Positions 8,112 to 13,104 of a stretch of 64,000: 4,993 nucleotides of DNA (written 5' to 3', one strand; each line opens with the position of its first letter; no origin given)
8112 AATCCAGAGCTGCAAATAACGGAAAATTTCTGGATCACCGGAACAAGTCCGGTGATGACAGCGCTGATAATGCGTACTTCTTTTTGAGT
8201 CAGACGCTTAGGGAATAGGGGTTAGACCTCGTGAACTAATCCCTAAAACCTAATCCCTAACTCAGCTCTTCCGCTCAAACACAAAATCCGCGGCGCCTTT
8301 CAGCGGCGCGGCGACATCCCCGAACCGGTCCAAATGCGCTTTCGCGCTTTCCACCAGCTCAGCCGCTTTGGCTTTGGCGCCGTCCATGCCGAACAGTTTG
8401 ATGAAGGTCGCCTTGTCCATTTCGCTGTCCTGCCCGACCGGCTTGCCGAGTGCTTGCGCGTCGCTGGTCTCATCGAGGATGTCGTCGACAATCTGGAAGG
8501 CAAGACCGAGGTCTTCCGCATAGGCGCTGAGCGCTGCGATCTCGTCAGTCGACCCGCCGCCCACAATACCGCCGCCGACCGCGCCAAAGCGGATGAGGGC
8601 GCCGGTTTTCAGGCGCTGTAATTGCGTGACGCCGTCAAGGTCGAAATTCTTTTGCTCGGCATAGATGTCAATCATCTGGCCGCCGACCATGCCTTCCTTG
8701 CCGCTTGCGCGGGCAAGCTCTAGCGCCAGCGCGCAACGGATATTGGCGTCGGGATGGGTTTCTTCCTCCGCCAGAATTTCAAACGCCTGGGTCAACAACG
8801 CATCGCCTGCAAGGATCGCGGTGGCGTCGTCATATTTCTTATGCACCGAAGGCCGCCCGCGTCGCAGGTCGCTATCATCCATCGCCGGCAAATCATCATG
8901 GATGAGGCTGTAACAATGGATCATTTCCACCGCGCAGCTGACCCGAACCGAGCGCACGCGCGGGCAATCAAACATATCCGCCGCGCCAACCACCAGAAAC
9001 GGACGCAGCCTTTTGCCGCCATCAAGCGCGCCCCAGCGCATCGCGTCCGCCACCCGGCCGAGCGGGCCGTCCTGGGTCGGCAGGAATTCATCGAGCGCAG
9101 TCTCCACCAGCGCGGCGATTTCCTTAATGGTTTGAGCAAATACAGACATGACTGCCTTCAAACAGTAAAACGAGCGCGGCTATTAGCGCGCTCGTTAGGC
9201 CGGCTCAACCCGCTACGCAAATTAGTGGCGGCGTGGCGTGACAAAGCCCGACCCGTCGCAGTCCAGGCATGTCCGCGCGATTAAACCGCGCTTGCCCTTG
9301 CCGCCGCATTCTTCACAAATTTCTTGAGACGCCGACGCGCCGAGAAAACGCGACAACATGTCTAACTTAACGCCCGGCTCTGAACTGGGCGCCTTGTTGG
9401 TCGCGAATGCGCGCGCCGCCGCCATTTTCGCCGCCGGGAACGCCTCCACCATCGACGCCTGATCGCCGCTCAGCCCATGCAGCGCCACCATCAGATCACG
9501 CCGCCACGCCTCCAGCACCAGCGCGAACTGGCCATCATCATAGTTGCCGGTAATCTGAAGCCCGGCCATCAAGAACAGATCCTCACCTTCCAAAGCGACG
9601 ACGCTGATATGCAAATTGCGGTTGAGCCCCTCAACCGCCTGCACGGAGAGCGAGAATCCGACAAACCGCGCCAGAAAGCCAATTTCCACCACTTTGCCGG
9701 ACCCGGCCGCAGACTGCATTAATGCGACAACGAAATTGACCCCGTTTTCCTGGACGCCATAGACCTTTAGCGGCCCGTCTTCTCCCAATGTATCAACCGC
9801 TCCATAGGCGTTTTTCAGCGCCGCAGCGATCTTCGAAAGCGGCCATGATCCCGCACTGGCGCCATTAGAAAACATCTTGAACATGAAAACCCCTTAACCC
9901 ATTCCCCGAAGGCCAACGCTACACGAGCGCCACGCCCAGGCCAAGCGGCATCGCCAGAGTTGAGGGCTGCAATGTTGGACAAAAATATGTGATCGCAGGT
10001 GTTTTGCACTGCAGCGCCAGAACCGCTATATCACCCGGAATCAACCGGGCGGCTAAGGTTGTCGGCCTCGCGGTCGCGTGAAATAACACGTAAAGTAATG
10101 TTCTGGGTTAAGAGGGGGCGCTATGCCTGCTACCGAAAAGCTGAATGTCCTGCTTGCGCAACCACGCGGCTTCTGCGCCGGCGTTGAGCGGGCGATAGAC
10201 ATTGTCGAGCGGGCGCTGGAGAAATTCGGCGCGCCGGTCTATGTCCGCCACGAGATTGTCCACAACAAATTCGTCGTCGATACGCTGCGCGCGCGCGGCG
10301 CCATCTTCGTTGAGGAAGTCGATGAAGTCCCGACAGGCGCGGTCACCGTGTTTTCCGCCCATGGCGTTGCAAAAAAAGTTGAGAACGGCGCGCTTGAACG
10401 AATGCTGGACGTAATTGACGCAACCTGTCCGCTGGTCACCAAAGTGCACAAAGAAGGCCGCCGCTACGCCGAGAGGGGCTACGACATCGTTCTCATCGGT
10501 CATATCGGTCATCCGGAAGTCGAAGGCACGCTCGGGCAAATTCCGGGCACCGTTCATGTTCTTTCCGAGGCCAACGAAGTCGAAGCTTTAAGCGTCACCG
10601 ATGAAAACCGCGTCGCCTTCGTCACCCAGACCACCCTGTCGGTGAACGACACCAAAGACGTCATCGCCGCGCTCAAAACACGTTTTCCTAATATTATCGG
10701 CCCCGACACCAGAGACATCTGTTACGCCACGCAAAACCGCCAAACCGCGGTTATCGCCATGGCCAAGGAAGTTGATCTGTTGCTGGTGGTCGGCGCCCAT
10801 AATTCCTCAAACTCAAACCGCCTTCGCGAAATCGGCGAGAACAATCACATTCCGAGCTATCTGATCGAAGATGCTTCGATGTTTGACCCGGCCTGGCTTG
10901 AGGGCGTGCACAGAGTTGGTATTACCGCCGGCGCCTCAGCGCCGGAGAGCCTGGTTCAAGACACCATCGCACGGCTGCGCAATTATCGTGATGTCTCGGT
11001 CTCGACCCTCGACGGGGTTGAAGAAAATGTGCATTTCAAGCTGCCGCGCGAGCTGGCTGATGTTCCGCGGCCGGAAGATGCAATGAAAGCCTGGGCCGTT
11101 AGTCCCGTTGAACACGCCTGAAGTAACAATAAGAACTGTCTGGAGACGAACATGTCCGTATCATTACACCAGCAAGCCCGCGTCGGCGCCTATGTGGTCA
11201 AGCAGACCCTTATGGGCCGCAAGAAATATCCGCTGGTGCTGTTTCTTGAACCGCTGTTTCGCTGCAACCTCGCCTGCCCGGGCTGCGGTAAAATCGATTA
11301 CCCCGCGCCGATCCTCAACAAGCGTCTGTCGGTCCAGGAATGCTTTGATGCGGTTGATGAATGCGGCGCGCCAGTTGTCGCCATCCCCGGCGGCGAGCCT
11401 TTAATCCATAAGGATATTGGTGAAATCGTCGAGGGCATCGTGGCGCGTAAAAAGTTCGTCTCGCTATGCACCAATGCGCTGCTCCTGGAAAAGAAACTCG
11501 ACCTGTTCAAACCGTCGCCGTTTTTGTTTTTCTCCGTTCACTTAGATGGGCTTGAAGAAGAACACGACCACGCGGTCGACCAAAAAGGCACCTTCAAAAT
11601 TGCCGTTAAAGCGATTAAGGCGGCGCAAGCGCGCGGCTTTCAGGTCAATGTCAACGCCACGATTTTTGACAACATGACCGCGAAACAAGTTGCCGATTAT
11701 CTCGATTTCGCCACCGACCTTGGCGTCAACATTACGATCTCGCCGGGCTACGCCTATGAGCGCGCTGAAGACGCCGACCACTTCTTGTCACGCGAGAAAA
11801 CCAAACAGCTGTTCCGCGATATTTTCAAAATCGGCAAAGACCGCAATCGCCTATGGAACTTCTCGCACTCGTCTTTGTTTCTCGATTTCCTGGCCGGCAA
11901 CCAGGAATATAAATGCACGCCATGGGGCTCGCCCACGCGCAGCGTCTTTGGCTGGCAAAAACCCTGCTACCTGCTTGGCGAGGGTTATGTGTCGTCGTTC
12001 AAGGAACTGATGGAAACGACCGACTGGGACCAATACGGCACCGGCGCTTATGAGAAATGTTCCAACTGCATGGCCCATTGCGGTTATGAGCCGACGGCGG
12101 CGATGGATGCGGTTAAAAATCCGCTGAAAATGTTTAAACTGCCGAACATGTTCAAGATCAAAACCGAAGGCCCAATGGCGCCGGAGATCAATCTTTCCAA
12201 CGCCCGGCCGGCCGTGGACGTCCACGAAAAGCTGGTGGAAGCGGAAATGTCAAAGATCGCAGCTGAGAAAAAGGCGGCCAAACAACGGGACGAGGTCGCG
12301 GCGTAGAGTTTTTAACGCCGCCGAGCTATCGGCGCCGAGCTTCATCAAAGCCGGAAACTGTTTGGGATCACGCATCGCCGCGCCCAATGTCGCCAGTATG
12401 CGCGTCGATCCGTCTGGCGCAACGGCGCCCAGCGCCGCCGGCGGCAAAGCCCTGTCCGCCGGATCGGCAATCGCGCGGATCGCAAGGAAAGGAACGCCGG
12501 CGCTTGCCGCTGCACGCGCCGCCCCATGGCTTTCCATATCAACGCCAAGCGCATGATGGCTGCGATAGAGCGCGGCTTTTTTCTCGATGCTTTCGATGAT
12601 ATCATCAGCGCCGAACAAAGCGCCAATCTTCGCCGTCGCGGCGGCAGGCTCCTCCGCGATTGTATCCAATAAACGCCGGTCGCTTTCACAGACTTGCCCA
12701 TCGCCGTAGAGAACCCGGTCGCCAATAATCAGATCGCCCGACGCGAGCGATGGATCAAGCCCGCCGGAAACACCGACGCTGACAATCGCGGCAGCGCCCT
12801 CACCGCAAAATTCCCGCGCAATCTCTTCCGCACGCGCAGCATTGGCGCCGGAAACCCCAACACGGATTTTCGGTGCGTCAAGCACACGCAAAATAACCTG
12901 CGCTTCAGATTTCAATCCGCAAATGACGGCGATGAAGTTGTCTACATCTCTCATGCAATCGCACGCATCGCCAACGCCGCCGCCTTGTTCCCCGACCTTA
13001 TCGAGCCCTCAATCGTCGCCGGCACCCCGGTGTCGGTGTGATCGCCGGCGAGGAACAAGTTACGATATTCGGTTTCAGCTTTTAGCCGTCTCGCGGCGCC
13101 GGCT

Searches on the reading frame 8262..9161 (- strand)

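Call 35: search_protein_families(library=ncbifam, proteins=[window:8262-9161:-], max_evalue=1e-10)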
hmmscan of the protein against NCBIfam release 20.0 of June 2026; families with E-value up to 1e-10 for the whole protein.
window:8262-9161:- (299 aa): 15 families
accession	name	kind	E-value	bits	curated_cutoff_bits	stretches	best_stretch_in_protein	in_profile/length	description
NF045485.1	FPPsyn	subfamily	8.8e-96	320.4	275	1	13-298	2-287/288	farnesyl diphosphate synthase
NF045685.1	GGPPSynCrtE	equivalog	1.9e-82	276.6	460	1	10-298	5-292/293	geranylgeranyl diphosphate synthase CrtE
NF007877.0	PRK10581.1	equivalog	1.4e-74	251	321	1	8-298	3-298/299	(2E,6E)-farnesyl diphosphate synthase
NF040698.1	IdsA_Meth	equivalog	1.4e-54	185.6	468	1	10-261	5-252/328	short chain isoprenyl diphosphate synthase IdsA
NF041169.1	f2_encap_cargo4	exception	5e-53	180.5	450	1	46-273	47-267/334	family 2 encapsulin nanocompartment cargo protein polyprenyl transferase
NF041003.1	GGPP_syn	equivalog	4e-47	160.9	500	1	10-272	4-260/326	geranylgeranyl diphosphate synthase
NF040789.2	gerfarn_diphsyn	equivalog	1.9e-40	139.1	560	1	9-257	8-265/345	geranylfarnesyl diphosphate synthase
TIGR02748.1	GerC3_HepT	equivalog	1.3e-33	116.5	456.55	1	17-266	14-250/319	heptaprenyl diphosphate synthase component II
NF045549.1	GGPPsyn_IdsB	equivalog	1.4e-32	113.2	475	1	47-271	63-281/346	geranylgeranyl diphosphate synthase IdsB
NF045628.1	HxpDPsynlarge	equivalog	2.7e-31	108.8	500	1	37-269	23-244/311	hexaprenyl-diphosphate synthase large subunit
TIGR02749.1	prenyl_cyano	equivalog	7.7e-31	107.3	383.2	1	47-272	42-259/322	solanesyl diphosphate synthase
NF008140.0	PRK10888.1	equivalog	3.3e-28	98.9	412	1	48-273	43-258/323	octaprenyl diphosphate synthase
NF042417.1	NPPPS_Mycobact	equivalog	2.6e-27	95.8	600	1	6-273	16-270/335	nonaprenyl/(2E,6E)-farnesyl/geranylgeranyl diphosphat synthase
NF040627.1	GFPS_Meth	equivalog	1.5e-22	80.4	600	1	46-266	37-239/285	geranylfarnesyl diphosphate synthase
NF042416.1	GFPPS_Mycobact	equivalog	2.2e-20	72.9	600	0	113-259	123-267/350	bifunctional (2E,6E)-farnesyl/geranyl diphosphate synthase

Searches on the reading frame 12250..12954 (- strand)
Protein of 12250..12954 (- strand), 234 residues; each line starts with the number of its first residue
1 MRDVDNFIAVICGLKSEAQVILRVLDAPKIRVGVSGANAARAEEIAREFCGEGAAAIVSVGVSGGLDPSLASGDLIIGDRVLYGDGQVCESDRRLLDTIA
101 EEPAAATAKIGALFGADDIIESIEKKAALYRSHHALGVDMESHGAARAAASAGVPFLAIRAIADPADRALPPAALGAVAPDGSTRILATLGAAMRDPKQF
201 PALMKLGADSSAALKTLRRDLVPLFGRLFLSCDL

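Call 4: search_protein_families(library=pfam, proteins=[window:12250-12954:-], max_evalue=0.01)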
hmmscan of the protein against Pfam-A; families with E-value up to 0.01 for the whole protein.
window:12250-12954:- (234 aa): 1 family
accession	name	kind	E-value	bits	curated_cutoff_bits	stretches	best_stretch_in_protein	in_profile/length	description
PF01048.26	PNP_UDP_1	-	3.7e-18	66.2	25.1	1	32-169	49-207/233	Phosphorylase superfamily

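Call 5: search_protein_families(library=ncbifam, proteins=[window:12250-12954:-], max_evalue=10)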
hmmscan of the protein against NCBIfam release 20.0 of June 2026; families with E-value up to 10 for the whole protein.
window:12250-12954:- (234 aa): 15 families
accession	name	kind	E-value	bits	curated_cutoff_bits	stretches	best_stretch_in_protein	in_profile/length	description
TIGR03468.1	HpnG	hypoth_equivalog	7.4e-56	189.1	187.1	1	7-219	3-211/212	hopanoid-associated phosphorylase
NF005476.0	PRK07077.1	equivalog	2e-45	154.9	215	1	6-219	10-226/243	phosphorylase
NF004079.0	PRK05584.1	equivalog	7e-13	48.6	169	2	92-168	122-202/232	5'-methylthioadenosine/adenosylhomocysteine nucleosidase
TIGR03664.1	fut_nucase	equivalog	1e-09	38.4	124.7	2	107-166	144-203/228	futalosine hydrolase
NF006087.0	PRK08236.1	equivalog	1.7e-09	37.7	213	2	89-165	110-189/219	futalosine hydrolase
TIGR01704.1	MTA_SAH-Nsdase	equivalog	3.6e-06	26.7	73.8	2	36-92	51-105/229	5'-methylthioadenosine/S-adenosylhomocysteine nucleosidase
NF011286.0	PRK14697.1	equivalog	4.8e-06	26.3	260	2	31-85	48-100/233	bifunctional 5'-methylthioadenosine/S-adenosylhomocysteine nucleosidase/phosphatase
NF005213.0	PRK06698.1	equivalog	8.7e-06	24.8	768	2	31-85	48-100/459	bifunctional 5'-methylthioadenosine/S-adenosylhomocysteine nucleosidase/phosphatase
NF004489.0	PRK05819.1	subfamily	8.5e-05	21.9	230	1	97-164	136-205/236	DeoD-type purine-nucleoside phosphorylase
NF004168.0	PRK05634.1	equivalog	0.00031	20.6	129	1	11-168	9-160/185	nucleosidase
NF005221.0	PRK06714.1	equivalog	0.0014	18.2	218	1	84-167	116-199/236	S-adenosylhomocysteine nucleosidase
TIGR00107.1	deoD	equivalog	0.0047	16.5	232.25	1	105-164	142-201/232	purine-nucleoside phosphorylase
TIGR03941.1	tRNA_deam_assoc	hypoth_equivalog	0.023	14.5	53.6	1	19-122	54-155/156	tRNA adenosine deaminase-associated protein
NF009914.0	PRK13374.1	subfamily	0.023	14.3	338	1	106-164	147-205/235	DeoD-type purine-nucleoside phosphorylase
TIGR01718.1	Uridine-psphlse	equivalog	0.074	12.4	280.3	1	47-83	72-108/245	uridine phosphorylase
